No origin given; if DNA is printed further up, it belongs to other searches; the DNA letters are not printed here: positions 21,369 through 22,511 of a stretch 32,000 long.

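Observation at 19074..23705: Archaeal 'ebo-like' operon: TIM barrel, TatD, TIM barrel, UbiA and NPP, tightly coupled, without the cyclase or EboA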

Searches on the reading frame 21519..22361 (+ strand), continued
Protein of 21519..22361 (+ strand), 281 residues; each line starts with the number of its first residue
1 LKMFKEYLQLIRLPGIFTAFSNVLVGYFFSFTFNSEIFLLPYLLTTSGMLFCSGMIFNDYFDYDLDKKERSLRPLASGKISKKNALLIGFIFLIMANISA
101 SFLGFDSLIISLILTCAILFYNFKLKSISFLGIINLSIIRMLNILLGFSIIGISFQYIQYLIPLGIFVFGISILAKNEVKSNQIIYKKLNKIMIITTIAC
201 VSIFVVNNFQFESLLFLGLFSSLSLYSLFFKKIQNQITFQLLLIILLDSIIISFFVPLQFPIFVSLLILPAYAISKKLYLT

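Call 56: search_protein_families(library=ncbifam, proteins=[L016:7402-7545:+, L020:3043-3210:+, L021:641-805:+, L023:930-1079:+, L024:1263-2096:-, L014:6691-7605:+, L024:6303-7169:+, L020:5659-6498:+, L023:3513-4376:+], max_evalue=1)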
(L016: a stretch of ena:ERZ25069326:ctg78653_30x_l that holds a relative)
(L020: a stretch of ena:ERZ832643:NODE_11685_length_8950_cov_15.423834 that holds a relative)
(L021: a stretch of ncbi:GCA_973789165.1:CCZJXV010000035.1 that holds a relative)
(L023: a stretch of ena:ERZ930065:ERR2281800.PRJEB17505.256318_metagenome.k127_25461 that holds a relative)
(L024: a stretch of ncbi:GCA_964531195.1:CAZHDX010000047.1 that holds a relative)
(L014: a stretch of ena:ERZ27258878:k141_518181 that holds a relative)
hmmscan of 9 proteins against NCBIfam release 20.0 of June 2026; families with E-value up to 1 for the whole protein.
L016:7402-7545:+ (48 aa): 0 families

L020:3043-3210:+ (56 aa): 0 families

L021:641-805:+ (55 aa): 0 families

L023:930-1079:+ (50 aa): 0 families

L024:1263-2096:- (278 aa): 10 families
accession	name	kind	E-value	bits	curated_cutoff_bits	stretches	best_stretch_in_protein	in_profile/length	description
NF041099.2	keto_glucon_epim_IolO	equivalog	1.3e-46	159.1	300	1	16-254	21-247/269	5-keto-L-gluconate epimerase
NF051856.1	PsicseEpim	equivalog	2.3e-38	132.6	300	1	22-257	22-249/287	D-psicose 3-epimerase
TIGR03234.1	OH-pyruv-isom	equivalog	4.5e-17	62.2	353.45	1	22-254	20-241/254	hydroxypyruvate isomerase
NF007360.0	PRK09856.1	equivalog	1.5e-16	60.8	305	1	16-256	13-251/276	fructoselysine 3-epimerase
NF043033.1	OxoTetrIsom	equivalog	1.6e-12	47.7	325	1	120-252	104-236/251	2-oxo-tetronate isomerase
NF007444.0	PRK09997.1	equivalog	1.6e-08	34.4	465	1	151-252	136-240/258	hydroxypyruvate isomerase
TIGR04379.1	myo_inos_iolE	equivalog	1.3e-07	31.4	290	2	17-221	24-212/290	myo-inosose-2 dehydratase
NF006856.0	PRK09358.3-3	equivalog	0.0077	15.4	510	1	3-52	133-183/316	adenosine deaminase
NF033459.1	DksA_like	equivalog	0.012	15.9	105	1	7-41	55-89/113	RNA polymerase-binding protein DksA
NF007441.0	PRK09989.1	equivalog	0.021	14.6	412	1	146-252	132-240/258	HPr family phosphocarrier protein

L014:6691-7605:+ (305 aa): 18 families
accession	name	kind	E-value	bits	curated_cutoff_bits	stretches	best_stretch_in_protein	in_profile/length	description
NF035940.1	prenyl_rel_EboC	equivalog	5e-56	190.2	250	1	4-302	1-289/292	UbiA-like protein EboC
NF045897.1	SCO3242_trans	equivalog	8.3e-36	124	260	1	5-303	2-285/287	SCO3242 family prenyltransferase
NF009523.0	PRK12884.1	equivalog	2.8e-20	72.7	269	1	4-152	6-147/279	prenyltransferase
NF009521.0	PRK12882.1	equivalog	3.7e-20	72.3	296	1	3-142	6-139/280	geranylgeranylglycerol-phosphate geranylgeranyltransferase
NF009522.0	PRK12883.1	equivalog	1.8e-14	54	353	1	43-254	40-252/279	geranylgeranylglycerol-phosphate geranylgeranyltransferase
NF005742.0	PRK07566.1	equivalog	2.7e-12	46.4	313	1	26-143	49-170/315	chlorophyll synthase ChlG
NF009513.0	PRK12872.1-3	equivalog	5.2e-11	42.6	288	1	5-150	15-161/293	prenyltransferase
TIGR01474.1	ubiA_proteo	equivalog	9.2e-10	38.5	275.45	1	4-243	3-246/282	4-hydroxybenzoate octaprenyltransferase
TIGR01476.1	chlor_syn_BchG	subfamily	6.4e-09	35.7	212.3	1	16-246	11-245/283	(bacterio)chlorophyll synthase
TIGR01473.1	cyoE_ctaB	equivalog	1.3e-06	28.4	210.3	1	5-275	3-274/281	heme o synthase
NF010118.0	PRK13592.1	equivalog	1.9e-06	27.5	443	1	11-117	16-120/299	prenyltransferase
NF009511.0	PRK12871.1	equivalog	5.2e-06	26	281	1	52-218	51-225/297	prenyltransferase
NF006088.0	PRK08238.1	equivalog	9e-06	24.6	351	1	41-152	226-339/482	UbiA family prenyltransferase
NF008976.0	PRK12324.1-1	equivalog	2.2e-05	24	474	1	50-154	65-171/306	decaprenyl-phosphate phosphoribosyltransferase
NF009525.0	PRK12887.1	equivalog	3.4e-05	23.3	226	1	17-241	29-256/310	homogentisate phytyltransferase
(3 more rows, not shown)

L024:6303-7169:+ (289 aa): 17 families
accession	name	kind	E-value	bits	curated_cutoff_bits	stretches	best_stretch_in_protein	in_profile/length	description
NF035940.1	prenyl_rel_EboC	equivalog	8.7e-55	186.1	250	1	7-286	2-289/292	UbiA-like protein EboC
NF045897.1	SCO3242_trans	equivalog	1.5e-38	133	260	1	8-205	3-193/287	SCO3242 family prenyltransferase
NF009521.0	PRK12882.1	equivalog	1.7e-17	63.5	296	1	3-128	4-128/280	geranylgeranylglycerol-phosphate geranylgeranyltransferase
NF009523.0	PRK12884.1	equivalog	2.4e-16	59.8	269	1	4-168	4-165/279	prenyltransferase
NF009522.0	PRK12883.1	equivalog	1.2e-12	47.9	353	1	42-128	40-126/279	geranylgeranylglycerol-phosphate geranylgeranyltransferase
NF005742.0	PRK07566.1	equivalog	4.7e-10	39.1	313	1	45-163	72-195/315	chlorophyll synthase ChlG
TIGR01475.1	ubiA_other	subfamily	4.8e-10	39.4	180.8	1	4-169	2-170/282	UbiA-like polyprenyltransferase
TIGR01474.1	ubiA_proteo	equivalog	9.5e-09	35.1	275.45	1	37-222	39-234/282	4-hydroxybenzoate octaprenyltransferase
TIGR01476.1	chlor_syn_BchG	subfamily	2.6e-07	30.4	212.3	1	41-170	39-173/283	(bacterio)chlorophyll synthase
TIGR01473.1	cyoE_ctaB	equivalog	9.6e-07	28.8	210.3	1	24-261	20-276/281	heme o synthase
NF003349.0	PRK04375.1-2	equivalog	1.3e-06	27.9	246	1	30-235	50-275/318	heme o synthase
TIGR02056.1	ChlG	equivalog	1.7e-06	27.8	436.45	1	40-163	55-188/306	chlorophyll synthase ChlG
NF009058.0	PRK12392.1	subfamily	6.3e-06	25.5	494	1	52-220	65-243/333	bacteriochlorophyll c synthase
NF010118.0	PRK13592.1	equivalog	0.00015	21.3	443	1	57-95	64-101/299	prenyltransferase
NF003348.0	PRK04375.1-1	equivalog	0.00044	19.7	285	1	23-227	21-242/292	heme o synthase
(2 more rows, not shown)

L020:5659-6498:+ (280 aa): 17 families
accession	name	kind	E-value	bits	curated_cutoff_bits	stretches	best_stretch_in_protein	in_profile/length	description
NF035940.1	prenyl_rel_EboC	equivalog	1.7e-38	132.7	250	1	6-279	3-291/292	UbiA-like protein EboC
NF045897.1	SCO3242_trans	equivalog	1.4e-24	87.2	260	1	5-186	2-179/287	SCO3242 family prenyltransferase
NF009523.0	PRK12884.1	equivalog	2.4e-21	76.2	269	1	2-150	4-151/279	prenyltransferase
NF009521.0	PRK12882.1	equivalog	1.5e-18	67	296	1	4-137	7-140/280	geranylgeranylglycerol-phosphate geranylgeranyltransferase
NF005742.0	PRK07566.1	equivalog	3.4e-14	52.7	313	1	28-123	52-151/315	chlorophyll synthase ChlG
TIGR01476.1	chlor_syn_BchG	subfamily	1.2e-12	47.9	212.3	1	41-126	37-127/283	(bacterio)chlorophyll synthase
NF009522.0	PRK12883.1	equivalog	2.2e-12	47.1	353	1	48-140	49-141/279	geranylgeranylglycerol-phosphate geranylgeranyltransferase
TIGR01474.1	ubiA_proteo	equivalog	3.7e-11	43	275.45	1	52-248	57-247/282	4-hydroxybenzoate octaprenyltransferase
NF006088.0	PRK08238.1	equivalog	4.1e-08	32.3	351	1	43-152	234-345/482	UbiA family prenyltransferase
NF003348.0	PRK04375.1-1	equivalog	2.1e-07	30.6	285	1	1-120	2-125/292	heme o synthase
TIGR01475.1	ubiA_other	subfamily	2.3e-07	30.5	180.8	1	2-247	2-245/282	UbiA-like polyprenyltransferase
NF009058.0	PRK12392.1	subfamily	9.7e-07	28.1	494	1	54-249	70-268/333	bacteriochlorophyll c synthase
NF009514.0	PRK12873.1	equivalog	8.9e-05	22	246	1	45-113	55-126/297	4-hydroxybenzoate polyprenyltransferase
TIGR02056.1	ChlG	equivalog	0.00031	20.4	436.45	1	41-240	59-267/306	chlorophyll synthase ChlG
NF009513.0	PRK12872.1-3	equivalog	0.00032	20.3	288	1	5-278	15-264/293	prenyltransferase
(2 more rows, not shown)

L023:3513-4376:+ (288 aa): 19 families
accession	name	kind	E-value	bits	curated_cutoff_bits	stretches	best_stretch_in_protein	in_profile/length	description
NF035940.1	prenyl_rel_EboC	equivalog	1.8e-42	145.8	250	1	11-283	1-287/292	UbiA-like protein EboC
NF009523.0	PRK12884.1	equivalog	1.5e-21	76.9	269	1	9-258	4-244/279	prenyltransferase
NF045897.1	SCO3242_trans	equivalog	2.3e-21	76.6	260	1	12-185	2-170/287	SCO3242 family prenyltransferase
NF009521.0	PRK12882.1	equivalog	7.7e-17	61.4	296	1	8-181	4-173/280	geranylgeranylglycerol-phosphate geranylgeranyltransferase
NF009522.0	PRK12883.1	equivalog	6.5e-14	52.1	353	1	21-188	16-181/279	geranylgeranylglycerol-phosphate geranylgeranyltransferase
NF005742.0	PRK07566.1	equivalog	1.6e-10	40.6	313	1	61-127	84-150/315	chlorophyll synthase ChlG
TIGR01474.1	ubiA_proteo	equivalog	1.8e-10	40.8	275.45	1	18-138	21-138/282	4-hydroxybenzoate octaprenyltransferase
TIGR01475.1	ubiA_other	subfamily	2.7e-09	36.9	180.8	1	9-172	2-163/282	UbiA-like polyprenyltransferase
TIGR01476.1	chlor_syn_BchG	subfamily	5.5e-09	35.9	212.3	1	21-204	16-204/283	(bacterio)chlorophyll synthase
NF009513.0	PRK12872.1-3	equivalog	2.2e-07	30.7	288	1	3-154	6-164/293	prenyltransferase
TIGR01473.1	cyoE_ctaB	equivalog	4.4e-07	29.9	210.3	1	11-126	2-118/281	heme o synthase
NF009058.0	PRK12392.1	subfamily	5.8e-06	25.6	494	1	38-134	47-149/333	bacteriochlorophyll c synthase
TIGR02056.1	ChlG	equivalog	1e-05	25.3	436.45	1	35-103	46-113/306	chlorophyll synthase ChlG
NF009609.0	PRK13106.1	equivalog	3.1e-05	23.5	349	1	9-166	15-174/301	prenyltransferase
NF009514.0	PRK12873.1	equivalog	4.4e-05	23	246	1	40-139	44-149/297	4-hydroxybenzoate polyprenyltransferase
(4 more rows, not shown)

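Call 67: search_protein_families(library=pfam, proteins=[L020:7831-8856:+, L024:3563-4603:-, L021:5666-6580:+, L023:5773-6564:+, L001:7878-9074:+, L001:10949-11632:+, L001:11920-12738:+, L001:13410-14480:+, L002:13356-13928:+, L001:6424-7434:-], max_evalue=0.00001)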
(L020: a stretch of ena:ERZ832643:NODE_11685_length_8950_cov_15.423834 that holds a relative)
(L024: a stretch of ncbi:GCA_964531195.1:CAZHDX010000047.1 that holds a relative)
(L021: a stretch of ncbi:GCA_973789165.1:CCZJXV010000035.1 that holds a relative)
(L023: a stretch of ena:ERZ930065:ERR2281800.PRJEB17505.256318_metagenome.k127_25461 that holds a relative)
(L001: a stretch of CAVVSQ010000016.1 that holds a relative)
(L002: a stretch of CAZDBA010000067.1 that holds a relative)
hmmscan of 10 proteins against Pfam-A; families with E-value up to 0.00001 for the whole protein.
L020:7831-8856:+ (342 aa): 3 families
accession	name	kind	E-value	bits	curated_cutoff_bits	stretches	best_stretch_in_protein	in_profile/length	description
PF00107.32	ADH_zinc_N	-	1.3e-18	67.6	31.8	1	174-302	2-128/129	Zinc-binding dehydrogenase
PF08240.17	ADH_N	-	1.6e-18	67.3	23.5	1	23-126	1-100/104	Alcohol dehydrogenase GroES-like domain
PF16912.11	Glu_dehyd_C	-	9.4e-13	48.6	34.9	1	141-339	3-209/211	Glucose dehydrogenase C-terminus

L024:3563-4603:- (347 aa): 3 families
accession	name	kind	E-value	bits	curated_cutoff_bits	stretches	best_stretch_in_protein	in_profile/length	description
PF08240.17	ADH_N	-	1.5e-20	73.8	23.5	1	31-129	3-97/104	Alcohol dehydrogenase GroES-like domain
PF00107.32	ADH_zinc_N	-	1.1e-19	71.1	31.8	1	180-306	1-128/129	Zinc-binding dehydrogenase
PF16912.11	Glu_dehyd_C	-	4.3e-12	46.4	34.9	1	171-344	32-210/211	Glucose dehydrogenase C-terminus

L021:5666-6580:+ (305 aa): 6 families
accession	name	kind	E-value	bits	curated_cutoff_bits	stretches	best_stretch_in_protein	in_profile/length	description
PF01370.27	Epimerase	-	6.8e-36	124.3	20.9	1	2-216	15-236/240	NAD dependent epimerase/dehydratase family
PF16363.11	GDP_Man_Dehyd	-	1.7e-31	110.3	27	1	1-292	13-330/332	GDP-mannose 4,6 dehydratase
PF01073.25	3Beta_HSD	-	1e-09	38.3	22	1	5-211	17-230/280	3-beta hydroxysteroid dehydrogenase/isomerase family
PF02719.21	Polysacc_synt_2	-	5.7e-09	36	20.2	1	30-246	51-252/293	Polysaccharide biosynthesis protein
PF04321.23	RmlD_sub_bind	-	1.7e-07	31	27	1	39-251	34-241/287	RmlD substrate binding domain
PF13460.12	NAD_binding_10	-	8.1e-06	26.3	27.2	0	4-139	13-129/184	NAD(P)H-binding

L023:5773-6564:+ (264 aa): 1 family
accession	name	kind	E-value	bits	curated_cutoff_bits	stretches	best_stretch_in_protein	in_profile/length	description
PF00795.27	CN_hydrolase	-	2.1e-59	201.4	23.2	1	3-251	1-256/256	Carbon-nitrogen hydrolase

L001:7878-9074:+ (399 aa): 2 families
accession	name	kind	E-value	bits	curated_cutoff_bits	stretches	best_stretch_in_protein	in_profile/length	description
PF07994.18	NAD_binding_5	-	1.5e-46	159.8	25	1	6-395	1-320/321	Myo-inositol-1-phosphate synthase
PF01658.22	Inos-1-P_synth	-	2.3e-34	118.2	27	1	236-340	1-107/107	Myo-inositol-1-phosphate synthase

L001:10949-11632:+ (228 aa): 0 families

L001:11920-12738:+ (273 aa): 1 family
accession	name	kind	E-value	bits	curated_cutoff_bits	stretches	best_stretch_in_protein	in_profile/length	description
PF01207.24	Dus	-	3e-58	197.8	20.4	1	5-228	65-287/311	Dihydrouridine synthase (Dus)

L001:13410-14480:+ (357 aa): 0 families

L002:13356-13928:+ (191 aa): 1 family
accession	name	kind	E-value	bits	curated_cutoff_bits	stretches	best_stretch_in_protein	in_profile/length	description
PF01812.26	5-FTHF_cyc-lig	-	4.7e-36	124.9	27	1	4-181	2-185/186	5-formyltetrahydrofolate cyclo-ligase family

L001:6424-7434:- (337 aa): 2 families
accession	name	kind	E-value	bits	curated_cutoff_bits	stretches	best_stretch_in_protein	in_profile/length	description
PF00926.24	DHBP_synthase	-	1.9e-46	158.4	26.4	1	1-139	54-190/191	3,4-dihydroxy-2-butanone 4-phosphate synthase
PF00925.25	GTP_cyclohydro2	-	8.1e-29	100.8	23.3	1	152-255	4-96/165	GTP cyclohydrolase II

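Call 79: search_solved_structures(query=window:21525-22361:+, max_evalue=1)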
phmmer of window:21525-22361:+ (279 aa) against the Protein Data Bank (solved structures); distinct sequences matched with E-value up to 1: 3.
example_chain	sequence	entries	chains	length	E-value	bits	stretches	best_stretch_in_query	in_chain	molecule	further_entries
6m31_A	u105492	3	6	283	1.5e-09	41.4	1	2-132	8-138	Digeranylgeranylglyceryl phosphate synthase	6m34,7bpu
9sas_C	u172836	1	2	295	0.0013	22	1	38-240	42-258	Chlorophyll a synthase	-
9sau_C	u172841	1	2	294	0.0013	21.9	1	38-240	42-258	Chlorophyll a synthase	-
